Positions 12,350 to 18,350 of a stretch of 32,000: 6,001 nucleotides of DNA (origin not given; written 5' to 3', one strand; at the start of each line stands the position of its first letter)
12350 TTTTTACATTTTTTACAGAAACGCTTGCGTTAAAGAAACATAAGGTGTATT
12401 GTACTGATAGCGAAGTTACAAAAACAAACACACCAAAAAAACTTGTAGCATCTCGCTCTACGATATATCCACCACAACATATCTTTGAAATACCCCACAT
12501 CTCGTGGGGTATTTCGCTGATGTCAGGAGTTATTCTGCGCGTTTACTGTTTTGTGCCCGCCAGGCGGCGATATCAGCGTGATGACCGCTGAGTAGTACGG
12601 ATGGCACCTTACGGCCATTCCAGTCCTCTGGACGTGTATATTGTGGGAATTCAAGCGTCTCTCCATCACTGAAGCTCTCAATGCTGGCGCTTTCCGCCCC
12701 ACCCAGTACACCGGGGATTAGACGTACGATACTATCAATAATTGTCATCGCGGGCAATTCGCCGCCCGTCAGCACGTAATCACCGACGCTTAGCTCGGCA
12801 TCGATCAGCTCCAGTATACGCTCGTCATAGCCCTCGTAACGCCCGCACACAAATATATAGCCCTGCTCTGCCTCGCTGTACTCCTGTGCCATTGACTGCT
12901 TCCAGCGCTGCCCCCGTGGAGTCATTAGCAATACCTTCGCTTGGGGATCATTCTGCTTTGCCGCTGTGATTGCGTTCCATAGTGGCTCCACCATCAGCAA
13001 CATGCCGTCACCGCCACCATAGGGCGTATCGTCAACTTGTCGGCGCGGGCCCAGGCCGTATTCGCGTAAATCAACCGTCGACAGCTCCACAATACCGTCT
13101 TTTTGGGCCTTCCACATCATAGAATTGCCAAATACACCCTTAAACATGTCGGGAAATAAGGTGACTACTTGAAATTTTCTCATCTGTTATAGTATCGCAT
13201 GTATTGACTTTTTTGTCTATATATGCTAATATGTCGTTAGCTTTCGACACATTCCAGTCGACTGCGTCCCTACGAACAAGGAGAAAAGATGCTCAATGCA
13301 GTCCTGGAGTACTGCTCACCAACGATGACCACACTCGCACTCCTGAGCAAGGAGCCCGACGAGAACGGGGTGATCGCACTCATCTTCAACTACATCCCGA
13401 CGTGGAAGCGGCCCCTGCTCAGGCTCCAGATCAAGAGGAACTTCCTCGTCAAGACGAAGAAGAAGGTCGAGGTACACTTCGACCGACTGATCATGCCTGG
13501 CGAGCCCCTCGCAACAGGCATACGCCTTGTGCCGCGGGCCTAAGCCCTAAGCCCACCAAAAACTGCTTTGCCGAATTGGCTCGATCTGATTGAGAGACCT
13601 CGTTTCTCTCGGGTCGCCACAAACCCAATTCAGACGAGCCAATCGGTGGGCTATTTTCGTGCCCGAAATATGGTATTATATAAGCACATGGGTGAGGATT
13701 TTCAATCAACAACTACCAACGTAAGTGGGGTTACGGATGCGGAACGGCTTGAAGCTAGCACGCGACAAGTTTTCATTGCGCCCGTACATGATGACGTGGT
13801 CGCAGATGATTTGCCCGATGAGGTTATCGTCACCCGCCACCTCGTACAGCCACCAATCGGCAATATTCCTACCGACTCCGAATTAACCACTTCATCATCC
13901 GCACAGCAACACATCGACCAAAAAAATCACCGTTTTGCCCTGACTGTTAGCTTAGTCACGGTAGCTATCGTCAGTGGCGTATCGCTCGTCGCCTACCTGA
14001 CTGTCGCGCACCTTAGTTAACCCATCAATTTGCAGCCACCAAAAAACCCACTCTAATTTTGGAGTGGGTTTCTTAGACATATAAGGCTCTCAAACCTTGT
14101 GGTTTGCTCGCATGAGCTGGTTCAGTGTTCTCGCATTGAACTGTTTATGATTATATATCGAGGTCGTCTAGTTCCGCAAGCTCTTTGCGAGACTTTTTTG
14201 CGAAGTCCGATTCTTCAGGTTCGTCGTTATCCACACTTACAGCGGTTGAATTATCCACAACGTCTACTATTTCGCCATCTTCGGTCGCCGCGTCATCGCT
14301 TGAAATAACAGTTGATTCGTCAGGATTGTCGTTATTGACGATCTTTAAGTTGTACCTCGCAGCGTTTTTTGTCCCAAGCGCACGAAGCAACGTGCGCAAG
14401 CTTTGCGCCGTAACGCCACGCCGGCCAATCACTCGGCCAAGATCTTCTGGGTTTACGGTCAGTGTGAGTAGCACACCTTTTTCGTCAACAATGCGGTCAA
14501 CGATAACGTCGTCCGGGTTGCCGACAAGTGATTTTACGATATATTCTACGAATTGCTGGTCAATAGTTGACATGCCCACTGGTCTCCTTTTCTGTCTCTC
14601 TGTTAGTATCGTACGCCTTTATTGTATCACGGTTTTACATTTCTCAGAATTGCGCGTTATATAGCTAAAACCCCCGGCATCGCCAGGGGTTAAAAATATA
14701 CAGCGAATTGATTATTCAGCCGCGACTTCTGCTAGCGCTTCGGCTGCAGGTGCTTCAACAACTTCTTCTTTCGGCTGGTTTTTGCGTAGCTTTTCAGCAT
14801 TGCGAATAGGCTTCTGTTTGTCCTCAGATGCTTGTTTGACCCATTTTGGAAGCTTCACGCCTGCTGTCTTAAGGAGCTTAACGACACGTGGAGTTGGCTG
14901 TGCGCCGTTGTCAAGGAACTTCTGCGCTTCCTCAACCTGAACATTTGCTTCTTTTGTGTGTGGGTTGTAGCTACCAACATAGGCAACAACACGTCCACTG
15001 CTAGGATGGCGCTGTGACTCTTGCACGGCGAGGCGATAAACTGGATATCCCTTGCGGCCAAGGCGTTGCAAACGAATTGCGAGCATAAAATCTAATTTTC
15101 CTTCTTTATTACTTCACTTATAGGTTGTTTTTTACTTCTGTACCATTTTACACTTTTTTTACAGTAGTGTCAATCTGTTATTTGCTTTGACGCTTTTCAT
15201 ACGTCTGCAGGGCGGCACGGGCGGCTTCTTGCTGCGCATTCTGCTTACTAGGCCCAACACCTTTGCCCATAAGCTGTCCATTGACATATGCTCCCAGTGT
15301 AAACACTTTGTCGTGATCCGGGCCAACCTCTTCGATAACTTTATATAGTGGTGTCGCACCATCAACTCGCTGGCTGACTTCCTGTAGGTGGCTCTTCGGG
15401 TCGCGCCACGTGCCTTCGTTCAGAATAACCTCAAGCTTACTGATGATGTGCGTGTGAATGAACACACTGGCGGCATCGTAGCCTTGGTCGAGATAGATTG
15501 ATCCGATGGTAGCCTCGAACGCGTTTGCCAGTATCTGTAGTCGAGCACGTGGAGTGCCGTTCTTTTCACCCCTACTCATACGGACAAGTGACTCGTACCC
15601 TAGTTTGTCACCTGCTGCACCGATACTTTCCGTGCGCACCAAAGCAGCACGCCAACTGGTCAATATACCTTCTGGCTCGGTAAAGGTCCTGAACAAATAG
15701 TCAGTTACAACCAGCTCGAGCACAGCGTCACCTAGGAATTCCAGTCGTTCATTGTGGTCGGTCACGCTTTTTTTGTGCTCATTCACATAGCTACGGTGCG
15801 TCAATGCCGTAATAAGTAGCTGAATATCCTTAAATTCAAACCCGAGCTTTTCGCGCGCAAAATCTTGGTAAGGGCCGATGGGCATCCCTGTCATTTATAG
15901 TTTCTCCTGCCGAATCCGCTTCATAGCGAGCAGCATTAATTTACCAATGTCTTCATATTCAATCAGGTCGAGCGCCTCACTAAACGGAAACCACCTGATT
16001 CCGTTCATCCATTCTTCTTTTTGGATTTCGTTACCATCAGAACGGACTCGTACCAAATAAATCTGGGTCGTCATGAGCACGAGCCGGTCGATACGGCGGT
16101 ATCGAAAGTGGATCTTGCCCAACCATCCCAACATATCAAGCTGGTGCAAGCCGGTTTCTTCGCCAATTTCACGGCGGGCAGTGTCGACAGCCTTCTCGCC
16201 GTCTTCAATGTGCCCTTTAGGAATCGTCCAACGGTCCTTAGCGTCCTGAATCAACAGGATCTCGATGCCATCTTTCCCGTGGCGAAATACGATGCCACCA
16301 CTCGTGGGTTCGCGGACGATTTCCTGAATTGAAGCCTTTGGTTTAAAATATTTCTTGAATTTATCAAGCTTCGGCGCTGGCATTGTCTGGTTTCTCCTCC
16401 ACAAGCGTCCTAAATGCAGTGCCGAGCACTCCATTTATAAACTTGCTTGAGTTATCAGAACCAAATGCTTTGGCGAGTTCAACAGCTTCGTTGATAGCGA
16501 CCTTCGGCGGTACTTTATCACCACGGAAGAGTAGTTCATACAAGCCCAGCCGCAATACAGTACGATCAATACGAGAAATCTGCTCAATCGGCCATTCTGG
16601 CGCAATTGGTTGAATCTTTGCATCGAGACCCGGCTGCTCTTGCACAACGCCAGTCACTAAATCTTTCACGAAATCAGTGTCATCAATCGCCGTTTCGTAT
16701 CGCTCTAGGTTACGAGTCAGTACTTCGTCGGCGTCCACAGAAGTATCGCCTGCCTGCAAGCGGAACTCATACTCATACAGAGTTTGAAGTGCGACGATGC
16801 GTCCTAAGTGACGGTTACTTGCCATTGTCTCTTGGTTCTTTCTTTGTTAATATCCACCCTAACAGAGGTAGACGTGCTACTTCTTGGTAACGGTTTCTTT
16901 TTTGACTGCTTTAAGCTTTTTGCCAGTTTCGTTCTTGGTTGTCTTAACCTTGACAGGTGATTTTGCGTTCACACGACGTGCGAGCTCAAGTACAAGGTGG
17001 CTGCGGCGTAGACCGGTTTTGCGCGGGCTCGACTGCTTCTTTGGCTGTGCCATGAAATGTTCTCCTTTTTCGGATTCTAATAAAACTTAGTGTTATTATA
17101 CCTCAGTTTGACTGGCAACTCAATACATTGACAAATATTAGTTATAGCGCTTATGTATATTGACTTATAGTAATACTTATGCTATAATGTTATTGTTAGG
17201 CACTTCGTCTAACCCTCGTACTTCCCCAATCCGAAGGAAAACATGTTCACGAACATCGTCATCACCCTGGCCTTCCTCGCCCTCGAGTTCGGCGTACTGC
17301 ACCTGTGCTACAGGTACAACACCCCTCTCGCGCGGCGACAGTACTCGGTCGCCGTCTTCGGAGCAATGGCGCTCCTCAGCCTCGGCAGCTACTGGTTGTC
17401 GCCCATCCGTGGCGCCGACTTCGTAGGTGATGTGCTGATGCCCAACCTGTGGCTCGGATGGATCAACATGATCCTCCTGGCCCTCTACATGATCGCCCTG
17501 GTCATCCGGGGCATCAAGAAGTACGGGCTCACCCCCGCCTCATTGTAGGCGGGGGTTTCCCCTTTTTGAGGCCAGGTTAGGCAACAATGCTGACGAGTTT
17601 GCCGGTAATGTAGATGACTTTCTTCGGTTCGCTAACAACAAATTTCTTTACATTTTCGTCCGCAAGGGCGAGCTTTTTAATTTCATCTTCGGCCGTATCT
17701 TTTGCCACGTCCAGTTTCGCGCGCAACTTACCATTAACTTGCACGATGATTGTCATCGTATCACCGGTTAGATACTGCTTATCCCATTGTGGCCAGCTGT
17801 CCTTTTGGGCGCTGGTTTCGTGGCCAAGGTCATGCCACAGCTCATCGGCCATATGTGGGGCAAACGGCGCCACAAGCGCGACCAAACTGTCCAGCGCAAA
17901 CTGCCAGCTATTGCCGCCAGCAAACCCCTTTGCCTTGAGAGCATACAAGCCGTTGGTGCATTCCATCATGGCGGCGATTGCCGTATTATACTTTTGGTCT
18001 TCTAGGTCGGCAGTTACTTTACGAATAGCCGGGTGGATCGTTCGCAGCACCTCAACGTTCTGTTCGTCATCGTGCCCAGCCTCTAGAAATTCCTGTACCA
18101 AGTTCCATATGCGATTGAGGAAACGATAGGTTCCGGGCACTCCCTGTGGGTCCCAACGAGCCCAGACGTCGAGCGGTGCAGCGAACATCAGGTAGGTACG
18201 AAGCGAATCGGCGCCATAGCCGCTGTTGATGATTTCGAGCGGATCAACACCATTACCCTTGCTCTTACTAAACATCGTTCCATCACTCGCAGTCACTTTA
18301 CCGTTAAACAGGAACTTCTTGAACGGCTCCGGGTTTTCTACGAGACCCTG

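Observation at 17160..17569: Second GC3-extreme orphan (101-aa, 3-TM protein) in a self-contained promoter-ORF-terminator module between rpmF and leuS (module B)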

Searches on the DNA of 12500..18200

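Call 28: search_rna_families(source=window, start=12500, end=18200, threshold=evalue, max_evalue=1)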
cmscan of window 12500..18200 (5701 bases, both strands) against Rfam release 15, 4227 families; matches with E-value up to 1: 0.
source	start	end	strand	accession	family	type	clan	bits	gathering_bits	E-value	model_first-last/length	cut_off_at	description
